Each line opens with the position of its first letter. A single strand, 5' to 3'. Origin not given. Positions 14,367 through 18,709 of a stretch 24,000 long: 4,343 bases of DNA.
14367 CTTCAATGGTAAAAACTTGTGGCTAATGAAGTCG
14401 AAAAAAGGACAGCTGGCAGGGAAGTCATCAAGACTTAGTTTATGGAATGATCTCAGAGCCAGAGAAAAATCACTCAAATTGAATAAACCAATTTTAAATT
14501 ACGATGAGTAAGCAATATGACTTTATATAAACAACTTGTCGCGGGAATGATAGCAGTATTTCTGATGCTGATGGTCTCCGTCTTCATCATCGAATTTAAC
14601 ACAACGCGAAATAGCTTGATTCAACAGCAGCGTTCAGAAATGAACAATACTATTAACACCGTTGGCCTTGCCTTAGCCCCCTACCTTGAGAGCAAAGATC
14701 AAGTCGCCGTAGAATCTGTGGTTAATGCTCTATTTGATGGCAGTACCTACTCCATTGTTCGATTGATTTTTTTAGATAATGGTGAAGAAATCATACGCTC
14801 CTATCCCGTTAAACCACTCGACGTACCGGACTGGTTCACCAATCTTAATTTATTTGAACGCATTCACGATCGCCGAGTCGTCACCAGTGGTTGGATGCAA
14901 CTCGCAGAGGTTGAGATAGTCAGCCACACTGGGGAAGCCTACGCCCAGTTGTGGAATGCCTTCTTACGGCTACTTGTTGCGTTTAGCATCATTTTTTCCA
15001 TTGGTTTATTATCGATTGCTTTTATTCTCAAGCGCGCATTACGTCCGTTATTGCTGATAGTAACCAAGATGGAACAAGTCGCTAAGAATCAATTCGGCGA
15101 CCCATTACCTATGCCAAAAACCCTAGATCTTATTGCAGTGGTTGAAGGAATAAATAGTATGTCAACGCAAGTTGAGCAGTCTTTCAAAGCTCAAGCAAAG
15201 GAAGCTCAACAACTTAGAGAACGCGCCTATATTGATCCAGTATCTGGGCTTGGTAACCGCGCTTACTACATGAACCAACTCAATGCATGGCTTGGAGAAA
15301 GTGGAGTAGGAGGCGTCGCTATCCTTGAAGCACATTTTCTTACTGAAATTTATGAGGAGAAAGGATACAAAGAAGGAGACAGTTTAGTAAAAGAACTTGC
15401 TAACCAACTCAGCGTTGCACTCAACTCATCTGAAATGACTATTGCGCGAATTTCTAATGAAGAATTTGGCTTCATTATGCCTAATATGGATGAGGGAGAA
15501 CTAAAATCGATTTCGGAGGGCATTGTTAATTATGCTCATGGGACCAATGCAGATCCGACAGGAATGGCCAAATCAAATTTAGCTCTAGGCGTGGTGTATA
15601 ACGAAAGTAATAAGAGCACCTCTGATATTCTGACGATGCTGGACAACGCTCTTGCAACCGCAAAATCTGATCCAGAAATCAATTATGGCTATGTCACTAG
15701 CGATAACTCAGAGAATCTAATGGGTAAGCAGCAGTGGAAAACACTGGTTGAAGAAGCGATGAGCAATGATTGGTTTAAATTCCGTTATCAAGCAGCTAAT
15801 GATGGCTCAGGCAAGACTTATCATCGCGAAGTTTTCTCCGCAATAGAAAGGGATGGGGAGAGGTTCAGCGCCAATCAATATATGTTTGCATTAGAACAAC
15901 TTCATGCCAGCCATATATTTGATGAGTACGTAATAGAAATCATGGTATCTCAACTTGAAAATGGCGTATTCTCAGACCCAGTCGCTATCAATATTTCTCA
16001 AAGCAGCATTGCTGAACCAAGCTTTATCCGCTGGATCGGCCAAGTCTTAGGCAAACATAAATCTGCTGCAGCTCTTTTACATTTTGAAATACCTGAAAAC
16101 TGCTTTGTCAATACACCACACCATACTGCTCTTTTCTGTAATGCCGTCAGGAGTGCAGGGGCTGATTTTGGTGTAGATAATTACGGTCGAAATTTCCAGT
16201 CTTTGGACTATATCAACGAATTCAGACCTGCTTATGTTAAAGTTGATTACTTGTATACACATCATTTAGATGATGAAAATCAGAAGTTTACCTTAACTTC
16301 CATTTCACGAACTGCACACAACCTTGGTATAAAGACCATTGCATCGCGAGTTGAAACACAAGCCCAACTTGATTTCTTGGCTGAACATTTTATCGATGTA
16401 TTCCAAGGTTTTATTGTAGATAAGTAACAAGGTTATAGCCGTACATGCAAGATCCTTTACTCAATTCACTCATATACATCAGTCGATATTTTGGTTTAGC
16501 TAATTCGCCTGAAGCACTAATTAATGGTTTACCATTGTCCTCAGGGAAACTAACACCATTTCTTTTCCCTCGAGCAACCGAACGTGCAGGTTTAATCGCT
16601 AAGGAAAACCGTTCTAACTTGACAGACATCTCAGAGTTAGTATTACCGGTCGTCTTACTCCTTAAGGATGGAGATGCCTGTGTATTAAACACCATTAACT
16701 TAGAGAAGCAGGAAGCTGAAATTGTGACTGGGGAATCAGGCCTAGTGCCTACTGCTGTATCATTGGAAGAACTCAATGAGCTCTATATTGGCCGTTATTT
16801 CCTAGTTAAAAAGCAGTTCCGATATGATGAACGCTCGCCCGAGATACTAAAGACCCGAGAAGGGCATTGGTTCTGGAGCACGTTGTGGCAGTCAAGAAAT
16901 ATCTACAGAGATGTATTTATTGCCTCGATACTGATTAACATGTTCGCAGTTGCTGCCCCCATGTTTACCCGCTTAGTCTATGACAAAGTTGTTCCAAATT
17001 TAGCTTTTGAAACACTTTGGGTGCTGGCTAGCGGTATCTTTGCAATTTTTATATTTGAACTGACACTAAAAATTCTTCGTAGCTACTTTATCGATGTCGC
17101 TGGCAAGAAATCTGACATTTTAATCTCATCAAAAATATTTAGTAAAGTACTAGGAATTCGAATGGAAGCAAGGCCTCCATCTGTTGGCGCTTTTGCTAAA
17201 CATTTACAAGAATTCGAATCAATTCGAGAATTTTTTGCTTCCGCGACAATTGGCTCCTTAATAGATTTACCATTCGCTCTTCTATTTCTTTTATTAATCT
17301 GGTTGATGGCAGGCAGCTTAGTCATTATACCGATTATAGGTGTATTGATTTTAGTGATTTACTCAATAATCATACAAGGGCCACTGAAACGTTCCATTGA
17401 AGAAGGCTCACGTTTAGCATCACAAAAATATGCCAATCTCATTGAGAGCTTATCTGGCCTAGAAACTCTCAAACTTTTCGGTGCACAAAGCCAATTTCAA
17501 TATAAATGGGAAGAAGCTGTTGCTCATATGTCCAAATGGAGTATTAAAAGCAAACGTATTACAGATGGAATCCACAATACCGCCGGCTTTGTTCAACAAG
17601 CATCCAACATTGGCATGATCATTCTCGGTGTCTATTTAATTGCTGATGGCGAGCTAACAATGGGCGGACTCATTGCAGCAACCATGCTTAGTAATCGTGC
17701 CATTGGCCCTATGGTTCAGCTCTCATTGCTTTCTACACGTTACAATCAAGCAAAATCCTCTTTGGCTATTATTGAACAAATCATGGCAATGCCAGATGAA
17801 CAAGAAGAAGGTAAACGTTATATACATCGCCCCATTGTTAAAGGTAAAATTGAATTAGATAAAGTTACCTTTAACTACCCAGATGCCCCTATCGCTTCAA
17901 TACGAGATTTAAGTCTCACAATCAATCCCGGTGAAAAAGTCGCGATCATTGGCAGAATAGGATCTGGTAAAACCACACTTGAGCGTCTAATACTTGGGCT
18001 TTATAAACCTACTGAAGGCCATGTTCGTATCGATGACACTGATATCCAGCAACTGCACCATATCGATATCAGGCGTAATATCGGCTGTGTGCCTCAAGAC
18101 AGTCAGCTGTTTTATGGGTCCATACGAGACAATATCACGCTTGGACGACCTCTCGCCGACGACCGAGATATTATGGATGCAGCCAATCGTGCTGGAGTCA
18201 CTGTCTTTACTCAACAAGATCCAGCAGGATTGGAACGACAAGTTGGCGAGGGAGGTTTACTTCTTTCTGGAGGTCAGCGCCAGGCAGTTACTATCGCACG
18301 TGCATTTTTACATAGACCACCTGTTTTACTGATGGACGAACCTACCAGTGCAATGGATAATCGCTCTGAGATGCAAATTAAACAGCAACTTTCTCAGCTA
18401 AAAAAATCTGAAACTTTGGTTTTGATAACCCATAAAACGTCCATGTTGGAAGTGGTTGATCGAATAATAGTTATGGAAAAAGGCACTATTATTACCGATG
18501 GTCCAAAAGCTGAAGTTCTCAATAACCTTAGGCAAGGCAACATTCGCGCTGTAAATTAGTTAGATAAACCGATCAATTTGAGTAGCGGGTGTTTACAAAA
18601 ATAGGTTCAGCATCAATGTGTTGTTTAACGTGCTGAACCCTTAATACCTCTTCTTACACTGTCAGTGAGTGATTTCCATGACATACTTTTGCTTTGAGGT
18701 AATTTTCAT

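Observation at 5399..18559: Stressosome/HD-GYP operon sits back-to-back with the LapD/LapG c-di-GMP effector and its type I secretion genes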

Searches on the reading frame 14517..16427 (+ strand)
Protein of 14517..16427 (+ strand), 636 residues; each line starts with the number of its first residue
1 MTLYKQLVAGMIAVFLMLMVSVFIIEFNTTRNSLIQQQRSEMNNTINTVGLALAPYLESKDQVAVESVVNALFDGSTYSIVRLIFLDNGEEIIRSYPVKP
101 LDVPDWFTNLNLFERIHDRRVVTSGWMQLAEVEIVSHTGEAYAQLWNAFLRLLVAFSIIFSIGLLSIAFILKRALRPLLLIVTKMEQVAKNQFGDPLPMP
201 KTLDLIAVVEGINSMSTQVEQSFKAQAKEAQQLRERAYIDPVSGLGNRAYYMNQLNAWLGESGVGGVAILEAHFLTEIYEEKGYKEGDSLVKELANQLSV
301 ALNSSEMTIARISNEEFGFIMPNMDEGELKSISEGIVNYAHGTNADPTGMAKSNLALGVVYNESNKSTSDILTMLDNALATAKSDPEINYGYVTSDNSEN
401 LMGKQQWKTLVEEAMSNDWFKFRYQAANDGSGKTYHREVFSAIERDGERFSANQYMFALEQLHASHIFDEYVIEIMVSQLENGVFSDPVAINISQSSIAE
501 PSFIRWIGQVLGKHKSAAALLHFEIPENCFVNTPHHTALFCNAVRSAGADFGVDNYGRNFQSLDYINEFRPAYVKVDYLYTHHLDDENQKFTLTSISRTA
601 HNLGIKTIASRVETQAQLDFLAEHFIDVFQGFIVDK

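Call 3: search_protein_families(library=pfam, proteins=[window:14517-16427:+])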
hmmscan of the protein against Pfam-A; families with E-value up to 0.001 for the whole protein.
window:14517-16427:+ (636 aa): 3 families
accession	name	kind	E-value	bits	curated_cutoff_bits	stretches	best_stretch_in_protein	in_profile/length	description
PF00563.25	EAL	-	2.6e-42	145.3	31.3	1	412-634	5-233/236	EAL domain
PF16448.10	LapD_MoxY_N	-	2.4e-36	124.8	25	1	23-146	1-124/124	LapD/MoxY periplasmic domain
PF00990.26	GGDEF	-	1e-12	48.6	23.8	1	237-385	1-157/161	Diguanylate cyclase, GGDEF domain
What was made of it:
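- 14517..16427 (+): LapD, an inner-membrane c-di-GMP receptor with degenerate GGDEF and EAL domains. Pfam LapD_MoxY_N, GGDEF and EAL (call 3).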

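Call 14: list_cluster_members(proteins=[window:14517-16427:+, window:5399-6400:-, window:13849-14511:+])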
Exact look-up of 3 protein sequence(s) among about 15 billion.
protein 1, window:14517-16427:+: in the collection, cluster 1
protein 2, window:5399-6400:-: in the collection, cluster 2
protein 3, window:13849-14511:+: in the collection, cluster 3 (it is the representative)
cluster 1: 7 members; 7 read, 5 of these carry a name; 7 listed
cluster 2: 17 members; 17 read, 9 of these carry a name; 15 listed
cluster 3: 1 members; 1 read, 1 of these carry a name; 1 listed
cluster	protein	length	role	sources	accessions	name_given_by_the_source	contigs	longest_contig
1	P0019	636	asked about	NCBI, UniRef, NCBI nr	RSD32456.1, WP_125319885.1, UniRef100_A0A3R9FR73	bifunctional diguanylate cyclase/phosphodiesterase [Vibrio pectenicida] | EAL domain-containing protein n=1 Tax=Vibrio pectenicida TaxID=62763 ... | EAL domain-containing protein [Vibrio pectenicida]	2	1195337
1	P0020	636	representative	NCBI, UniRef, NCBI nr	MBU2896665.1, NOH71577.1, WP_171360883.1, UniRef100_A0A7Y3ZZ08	EAL domain-containing protein [Vibrio pectenicida] | EAL domain-containing protein n=1 Tax=Vibrio pectenicida TaxID=62763 ... | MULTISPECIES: EAL domain-containing protein [Vibrio]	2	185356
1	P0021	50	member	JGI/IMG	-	hypothetical protein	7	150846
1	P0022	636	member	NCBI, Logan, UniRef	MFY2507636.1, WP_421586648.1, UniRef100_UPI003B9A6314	EAL domain-containing protein [Vibrio pectenicida] | bifunctional diguanylate cyclase/phosphodiesterase n=1 Tax=Vibrio pectenicida TaxID=62763 ...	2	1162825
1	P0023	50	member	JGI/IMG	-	hypothetical protein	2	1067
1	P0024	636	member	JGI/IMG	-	-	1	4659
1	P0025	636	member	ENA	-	-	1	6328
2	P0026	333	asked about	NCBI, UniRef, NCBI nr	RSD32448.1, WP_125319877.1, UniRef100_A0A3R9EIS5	HD domain-containing phosphohydrolase [Vibrio pectenicida] | Response regulator n=1 Tax=Vibrio pectenicida TaxID=62763 RepID=A0A3R9EIS5_9VIBR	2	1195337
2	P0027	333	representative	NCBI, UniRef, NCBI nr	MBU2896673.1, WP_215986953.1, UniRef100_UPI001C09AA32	HD domain-containing phosphohydrolase [Vibrio hepatarius] | HD domain-containing phosphohydrolase n=1 Tax=Vibrio hepatarius TaxID=171383 ...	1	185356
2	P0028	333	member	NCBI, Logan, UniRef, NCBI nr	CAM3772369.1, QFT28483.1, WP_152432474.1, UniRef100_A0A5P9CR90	two-component system response regulator [Vibrio aquimaris] | Cyclic di-GMP phosphodiesterase response regulator RpfG n=1 Tax=Vibrio aquimaris ... | HD domain-containing phosphohydrolase [Vibrio aquimaris]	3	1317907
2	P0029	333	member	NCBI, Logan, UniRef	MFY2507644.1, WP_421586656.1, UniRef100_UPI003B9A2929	HD domain-containing phosphohydrolase [Vibrio pectenicida] | HD domain-containing phosphohydrolase n=1 Tax=Vibrio pectenicida TaxID=62763 ...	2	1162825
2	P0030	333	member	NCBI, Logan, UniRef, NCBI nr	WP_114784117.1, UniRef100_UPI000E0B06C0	HD domain-containing phosphohydrolase [Vibrio tetraodonis] | HD domain-containing phosphohydrolase n=1 Tax=Vibrio tetraodonis TaxID=2231647 ...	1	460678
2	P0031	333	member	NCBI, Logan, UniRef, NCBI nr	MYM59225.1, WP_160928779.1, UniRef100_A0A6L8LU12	response regulator [Vibrio sp. OCN044] | Response regulator n=1 Tax=Vibrio tetraodonis subsp. pristinus TaxID=2695891 ... | HD domain-containing phosphohydrolase [Vibrio tetraodonis]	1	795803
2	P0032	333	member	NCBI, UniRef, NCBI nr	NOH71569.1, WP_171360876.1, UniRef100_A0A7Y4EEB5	response regulator [Vibrio pectenicida] | Response regulator n=1 Tax=Vibrio pectenicida TaxID=62763 RepID=A0A7Y4EEB5_9VIBR | HD domain-containing phosphohydrolase [Vibrio pectenicida]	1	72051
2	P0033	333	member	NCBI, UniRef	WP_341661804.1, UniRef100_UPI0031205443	HD domain-containing phosphohydrolase [Vibrio sp.] | HD domain-containing phosphohydrolase n=1 Tax=Vibrio sp. TaxID=678 RepID=UPI0031205443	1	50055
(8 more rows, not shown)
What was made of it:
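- Closest known: Xanthomonas RpfC/RpfG. Same: One database names the V. aquimaris ortholog RpfG (call 14).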

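Call 15: search_solved_structures(query=window:14517-16427:+, show_alignments=2)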
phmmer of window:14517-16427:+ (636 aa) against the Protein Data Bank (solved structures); distinct sequences matched with E-value up to 0.001: 53.
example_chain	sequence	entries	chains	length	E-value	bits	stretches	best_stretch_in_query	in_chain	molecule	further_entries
6pwj_A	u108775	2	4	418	1.1e-206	691.3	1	222-636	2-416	GGDEF and EAL domain-containing protein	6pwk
3pjw_A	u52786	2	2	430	1.8e-31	112.7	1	223-630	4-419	Cyclic dimeric GMP binding protein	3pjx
4rnf_A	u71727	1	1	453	2.1e-22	82.8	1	236-634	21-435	Motility regulator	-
4rnh_A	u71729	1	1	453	2.1e-22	82.8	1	236-634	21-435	Motility regulator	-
5xgb_A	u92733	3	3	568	3.2e-19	72.3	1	232-634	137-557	Uncharacterized protein | Uncharacterized protein PA0861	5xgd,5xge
5m3c_A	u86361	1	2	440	3.7e-19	72.1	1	239-634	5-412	Diguanylate cyclase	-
7lkq_A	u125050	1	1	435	6.2e-19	71.3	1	226-632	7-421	FimX(GGDEF-EAL)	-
3pjt_A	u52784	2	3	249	6e-17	64.8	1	406-631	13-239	Cyclic dimeric GMP binding protein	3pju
3pfm_A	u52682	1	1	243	1.1e-16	63.9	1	406-631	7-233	GGDEF domain protein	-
3pjv_D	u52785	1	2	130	2.3e-15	59.5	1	23-149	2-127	Cyclic dimeric GMP binding protein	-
4u64_A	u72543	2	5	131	2.6e-14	56.1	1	23-148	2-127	Two component histidine kinase, GGDEF domain protein/EAL domain protein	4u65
4rni_A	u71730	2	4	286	1.9e-13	53.2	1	488-634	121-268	Motility regulator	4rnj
4f3h_A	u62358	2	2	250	4.3e-13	52.1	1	405-632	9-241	Putative uncharacterized protein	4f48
8pps_A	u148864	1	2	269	7.3e-13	51.3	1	407-634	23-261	EAL domain-containing protein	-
4foj_A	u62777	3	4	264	5.1e-12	48.5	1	405-632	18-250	FimX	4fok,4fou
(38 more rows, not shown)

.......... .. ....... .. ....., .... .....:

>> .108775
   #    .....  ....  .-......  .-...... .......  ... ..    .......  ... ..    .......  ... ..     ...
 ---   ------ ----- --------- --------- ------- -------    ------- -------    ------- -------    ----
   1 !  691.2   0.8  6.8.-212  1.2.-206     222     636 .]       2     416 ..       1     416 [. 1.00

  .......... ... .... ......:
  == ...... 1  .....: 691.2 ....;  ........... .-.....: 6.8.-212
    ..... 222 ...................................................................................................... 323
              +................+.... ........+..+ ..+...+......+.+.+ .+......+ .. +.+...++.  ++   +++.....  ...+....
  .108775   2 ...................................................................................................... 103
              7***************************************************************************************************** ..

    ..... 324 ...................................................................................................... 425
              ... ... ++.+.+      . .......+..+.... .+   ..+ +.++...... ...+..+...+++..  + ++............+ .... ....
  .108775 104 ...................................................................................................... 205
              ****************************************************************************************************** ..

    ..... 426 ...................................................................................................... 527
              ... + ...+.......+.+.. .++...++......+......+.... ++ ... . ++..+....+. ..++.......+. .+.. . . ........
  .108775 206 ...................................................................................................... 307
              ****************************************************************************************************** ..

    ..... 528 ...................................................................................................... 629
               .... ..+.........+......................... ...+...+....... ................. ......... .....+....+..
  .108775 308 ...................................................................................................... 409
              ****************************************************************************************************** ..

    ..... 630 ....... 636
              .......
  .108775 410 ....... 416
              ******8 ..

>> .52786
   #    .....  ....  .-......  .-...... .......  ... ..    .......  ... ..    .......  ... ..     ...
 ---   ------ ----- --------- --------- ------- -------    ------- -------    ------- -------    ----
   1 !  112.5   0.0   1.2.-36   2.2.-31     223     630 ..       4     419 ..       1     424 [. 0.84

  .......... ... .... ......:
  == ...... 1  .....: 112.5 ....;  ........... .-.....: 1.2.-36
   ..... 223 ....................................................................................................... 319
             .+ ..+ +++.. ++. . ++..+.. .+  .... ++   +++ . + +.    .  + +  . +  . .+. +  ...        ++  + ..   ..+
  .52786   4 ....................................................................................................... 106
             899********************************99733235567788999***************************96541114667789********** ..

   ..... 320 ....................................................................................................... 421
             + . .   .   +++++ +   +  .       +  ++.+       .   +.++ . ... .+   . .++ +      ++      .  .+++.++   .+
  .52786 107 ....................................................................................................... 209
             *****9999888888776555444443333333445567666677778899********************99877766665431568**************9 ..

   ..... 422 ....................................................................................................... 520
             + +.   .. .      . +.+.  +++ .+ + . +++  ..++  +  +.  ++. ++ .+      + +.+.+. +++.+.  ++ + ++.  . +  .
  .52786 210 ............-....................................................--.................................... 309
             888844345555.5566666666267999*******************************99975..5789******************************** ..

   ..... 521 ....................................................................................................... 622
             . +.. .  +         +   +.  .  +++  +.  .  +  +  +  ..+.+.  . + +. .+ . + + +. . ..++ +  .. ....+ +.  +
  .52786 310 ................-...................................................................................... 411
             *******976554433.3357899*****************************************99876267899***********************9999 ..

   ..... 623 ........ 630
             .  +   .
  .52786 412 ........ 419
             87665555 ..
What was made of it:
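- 14517..16427 (+): The periplasmic domain matches 3PJV and 4U64 (call 15).
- Closest known: Vibrio cholerae LapD/LapG system, VCA1080-VCA1084. Same: The LapD cytoplasmic module matches structure 6PWJ (call 15).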

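Call 41: search_protein_families(library=ncbifam, proteins=[window:14517-16427:+])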
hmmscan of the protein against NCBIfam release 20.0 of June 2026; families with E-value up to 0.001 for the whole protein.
window:14517-16427:+ (636 aa): 22 families
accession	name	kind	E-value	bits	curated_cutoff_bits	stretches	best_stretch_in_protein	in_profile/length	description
NF045673.1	c-di-GMPRcptLapD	equivalog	8.1e-88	295.3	1020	1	1-632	1-639/647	cyclic di-GMP receptor LapD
NF008281.1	PRK11059.1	equivalog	4.3e-46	157.4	663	1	11-633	6-625/633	RNase E specificity factor CsrD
NF052458.1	PhdiestGepA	equivalog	5.1e-28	97.7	1200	1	158-634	352-828/840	phosphodiesterase GepA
NF007298.0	PRK09776.1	equivalog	4.9e-26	90.9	1135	1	221-634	668-1093/1111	diguanylate cyclase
NF045675.1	PhdiestaseDibA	equivalog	7.6e-24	84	980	1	221-634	187-612/623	phosphodiesterase DibA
NF007474.0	PRK10060.1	equivalog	5.7e-23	81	782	1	229-634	229-641/663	cyclic di-GMP phosphodiesterase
NF053781.1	cdiGMPphdstlr2612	equivalog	1.4e-22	79.3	1600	1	228-634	831-1252/1268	Tlr1612 family c-di-GMP phosphodiesterase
NF008467.0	PRK11359.1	equivalog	1.7e-20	72.7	857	1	225-634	364-779/800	oxygen-sensing cyclic-di-GMP phosphodiesterase DosP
NF007423.1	PRK09966.1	equivalog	6.7e-20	71.3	325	1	9-383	19-390/390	diguanylate cyclase DgcN/YfiN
NF008807.1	PRK11829.1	equivalog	8.2e-13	47.3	733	1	473-634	488-649/670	biofilm formation regulator HmsP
NF007839.0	PRK10551.1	equivalog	7.6e-12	44.6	461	1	489-634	352-497/518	cyclic di-GMP phosphodiesterase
NF038266.1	diguan_SiaD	equivalog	1.1e-09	38.1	290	1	230-384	87-246/252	biofilm regulation diguanylate cyclase SiaD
NF052596.1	RR_EAL_PvrR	equivalog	1.1e-09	37.4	580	1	485-634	226-376/398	response regulator cyclic di-GMP phosphodiesterase PvrR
NF052265.1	EAL_dom_RimA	equivalog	1.2e-09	37.8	430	1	491-634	85-230/248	S6 modification regulatory phosphodiesterase RimA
NF051473.1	DigCycDgcsShew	equivalog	4.3e-09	36.2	400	1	213-387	112-285/291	diguanylate cyclase DgcS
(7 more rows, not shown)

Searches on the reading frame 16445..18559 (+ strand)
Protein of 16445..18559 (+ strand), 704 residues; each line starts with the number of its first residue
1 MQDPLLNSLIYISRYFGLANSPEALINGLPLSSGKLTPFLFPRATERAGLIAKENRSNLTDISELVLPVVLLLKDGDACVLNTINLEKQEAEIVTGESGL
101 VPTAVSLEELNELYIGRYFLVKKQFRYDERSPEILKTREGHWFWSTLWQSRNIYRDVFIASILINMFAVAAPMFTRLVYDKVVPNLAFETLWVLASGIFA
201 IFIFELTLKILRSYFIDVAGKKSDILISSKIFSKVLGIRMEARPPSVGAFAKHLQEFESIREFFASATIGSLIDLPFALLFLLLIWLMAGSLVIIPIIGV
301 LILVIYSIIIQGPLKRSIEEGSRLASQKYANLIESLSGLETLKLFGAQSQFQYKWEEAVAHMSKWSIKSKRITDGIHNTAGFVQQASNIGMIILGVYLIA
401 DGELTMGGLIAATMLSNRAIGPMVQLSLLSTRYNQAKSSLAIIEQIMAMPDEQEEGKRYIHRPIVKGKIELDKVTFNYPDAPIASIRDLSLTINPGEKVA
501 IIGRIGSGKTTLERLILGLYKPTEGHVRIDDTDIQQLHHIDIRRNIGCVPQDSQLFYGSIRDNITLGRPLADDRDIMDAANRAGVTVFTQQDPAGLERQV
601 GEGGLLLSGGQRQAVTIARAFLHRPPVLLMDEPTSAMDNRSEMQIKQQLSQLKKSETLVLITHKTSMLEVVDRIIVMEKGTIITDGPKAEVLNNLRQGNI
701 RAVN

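Call 3: search_protein_families(library=pfam, proteins=[window:16445-18559:+])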
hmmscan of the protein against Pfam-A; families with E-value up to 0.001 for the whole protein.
window:16445-18559:+ (704 aa): 3 families
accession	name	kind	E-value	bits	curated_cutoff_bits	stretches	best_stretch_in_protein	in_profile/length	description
PF00005.33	ABC_tran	-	2.9e-33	115.8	25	1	487-635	2-137/137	ABC transporter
PF00664.28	ABC_membrane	-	7.5e-24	85.3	28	1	158-422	5-273/274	ABC transporter transmembrane region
PF02463.25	SMC_N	-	1.1e-06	28.7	40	1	258-678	135-212/220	RecF/RecN/SMC N terminal domain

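Call 41: search_protein_families(library=ncbifam, proteins=[window:16445-18559:+])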
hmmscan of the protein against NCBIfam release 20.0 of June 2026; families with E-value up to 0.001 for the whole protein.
window:16445-18559:+ (704 aa): 187 families (the best 25 are shown)
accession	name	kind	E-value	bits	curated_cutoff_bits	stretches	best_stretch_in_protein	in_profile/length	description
TIGR03375.1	type_I_sec_LssB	subfamily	1.6e-289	962.1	693.1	1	3-698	1-695/696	type I secretion system permease/ATPase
TIGR01846.1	type_I_sec_HlyB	subfamily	7.3e-133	444.3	725.55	1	6-694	2-681/694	type I secretion system permease/ATPase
TIGR01842.1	type_I_sec_PrtD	subfamily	1.3e-101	340.9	510.15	1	150-695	4-544/544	type I secretion system permease/ATPase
TIGR03796.1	NHLM_micro_ABC1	equivalog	9.8e-91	305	853.3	1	43-693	52-700/710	NHLP family bacteriocin export ABC transporter peptidase/permease/ATPase subunit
TIGR02203.1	MsbA_lipidA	equivalog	3.7e-84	283.2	602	1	146-693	4-557/572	lipid A export permease/ATP-binding protein MsbA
TIGR03797.1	NHLM_micro_ABC2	equivalog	4.9e-83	279.8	709.4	1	156-693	140-673/686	NHLP bacteriocin export ABC transporter permease/ATPase subunit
TIGR02204.1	MsbA_rel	hypoth_equivalog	1.5e-76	258.3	780.4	1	285-693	158-563/576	ABC transporter, permease/ATP-binding protein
TIGR00958.1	3a01208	subfamily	1.6e-74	251.5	874.6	1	288-691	299-700/711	antigen peptide transporter 2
TIGR01193.1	bacteriocin_ABC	subfamily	4.9e-70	236.9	523.85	1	86-693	93-697/708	peptide cleavage/export ABC transporter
NF045513.1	HepA_fam_ABC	equivalog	9.2e-70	235.7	725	1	205-694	108-598/610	heterocyst formation ABC transporter subunit HepA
NF010178.0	PRK13657.1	equivalog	9.3e-69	232.4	733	1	387-692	250-557/588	glucan ABC transporter ATP-binding protein/ permease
NF052233.1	CphA_assoc_ABC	equivalog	9.5e-69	232.5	880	1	275-693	320-731/766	cyanophycin metabolism-associated ABC transporter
TIGR02857.1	CydD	equivalog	1.9e-68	231.7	435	1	160-677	12-529/529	thiol reductant ABC exporter subunit CydD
NF008364.0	PRK11160.1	equivalog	2.3e-65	221.3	630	1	280-694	151-564/575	heme ABC transporter ATP-binding protein/permease CydC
TIGR02868.1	CydC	equivalog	1.3e-64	218.8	329.05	1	282-664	146-529/530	thiol reductant ABC exporter subunit CydC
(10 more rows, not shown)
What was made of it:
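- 16445..18559 (+): LapB, the type I secretion ABC permease/ATPase. TIGR03375 at 962 bits, above its cut-off (call 41).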
